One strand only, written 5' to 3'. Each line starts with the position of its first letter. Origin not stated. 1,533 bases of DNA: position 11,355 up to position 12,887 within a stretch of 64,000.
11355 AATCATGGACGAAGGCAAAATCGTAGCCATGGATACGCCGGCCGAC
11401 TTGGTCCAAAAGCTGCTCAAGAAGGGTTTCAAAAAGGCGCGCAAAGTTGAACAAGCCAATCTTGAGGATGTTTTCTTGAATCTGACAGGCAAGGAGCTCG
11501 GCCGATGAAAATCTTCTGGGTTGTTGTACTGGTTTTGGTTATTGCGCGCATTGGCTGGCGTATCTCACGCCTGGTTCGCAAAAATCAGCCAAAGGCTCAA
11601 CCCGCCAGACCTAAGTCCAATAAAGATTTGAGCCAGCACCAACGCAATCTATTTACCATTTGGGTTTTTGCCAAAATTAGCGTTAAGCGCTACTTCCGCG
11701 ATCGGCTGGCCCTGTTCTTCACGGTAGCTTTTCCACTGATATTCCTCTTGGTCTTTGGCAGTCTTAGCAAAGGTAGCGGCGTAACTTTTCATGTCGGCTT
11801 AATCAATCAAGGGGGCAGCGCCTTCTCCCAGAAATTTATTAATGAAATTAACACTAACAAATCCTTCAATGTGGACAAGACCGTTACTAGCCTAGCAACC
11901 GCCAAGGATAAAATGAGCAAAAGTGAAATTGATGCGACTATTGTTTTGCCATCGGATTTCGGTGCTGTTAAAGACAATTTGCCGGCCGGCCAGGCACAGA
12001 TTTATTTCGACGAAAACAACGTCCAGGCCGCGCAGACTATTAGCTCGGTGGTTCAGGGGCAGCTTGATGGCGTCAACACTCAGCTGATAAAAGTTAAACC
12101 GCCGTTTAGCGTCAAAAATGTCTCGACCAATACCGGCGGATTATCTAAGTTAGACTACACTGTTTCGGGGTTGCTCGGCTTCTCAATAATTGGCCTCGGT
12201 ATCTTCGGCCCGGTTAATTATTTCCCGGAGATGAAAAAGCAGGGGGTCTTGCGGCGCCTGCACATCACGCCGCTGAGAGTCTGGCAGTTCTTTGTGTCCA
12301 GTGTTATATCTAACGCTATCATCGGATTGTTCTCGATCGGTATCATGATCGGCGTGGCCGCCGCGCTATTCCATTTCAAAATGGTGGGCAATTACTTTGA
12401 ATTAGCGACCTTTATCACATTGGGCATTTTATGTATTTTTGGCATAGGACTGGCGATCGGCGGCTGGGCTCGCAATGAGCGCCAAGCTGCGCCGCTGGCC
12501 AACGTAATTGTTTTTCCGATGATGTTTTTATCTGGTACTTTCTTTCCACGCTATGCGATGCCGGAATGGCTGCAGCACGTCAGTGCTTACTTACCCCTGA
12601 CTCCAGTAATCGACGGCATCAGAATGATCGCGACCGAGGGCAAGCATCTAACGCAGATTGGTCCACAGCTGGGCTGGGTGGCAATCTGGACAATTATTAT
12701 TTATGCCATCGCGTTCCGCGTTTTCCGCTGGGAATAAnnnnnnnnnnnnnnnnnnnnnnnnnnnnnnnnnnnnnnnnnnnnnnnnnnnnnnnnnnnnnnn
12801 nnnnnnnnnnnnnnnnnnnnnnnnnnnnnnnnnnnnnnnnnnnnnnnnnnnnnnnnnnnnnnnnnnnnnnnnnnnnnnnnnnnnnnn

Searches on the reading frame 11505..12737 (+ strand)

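Call 8: search_protein_families(library=pfam, proteins=[window:11505-12737:+], max_evalue=0.01)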
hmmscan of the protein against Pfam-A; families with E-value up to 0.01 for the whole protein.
window:11505-12737:+ (410 aa): 3 families
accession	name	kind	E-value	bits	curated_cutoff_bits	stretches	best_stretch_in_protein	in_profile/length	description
PF12698.13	ABC2_membrane_3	-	2e-45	155.9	31.6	1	70-404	4-346/347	ABC-2 family transporter protein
PF01061.29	ABC2_membrane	-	2.4e-28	99.6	26.9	1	215-375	51-209/211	ABC-2 type transporter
PF12679.13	ABC2_membrane_2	-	1.3e-05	25.1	27.2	1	262-408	117-279/283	ABC-2 family transporter protein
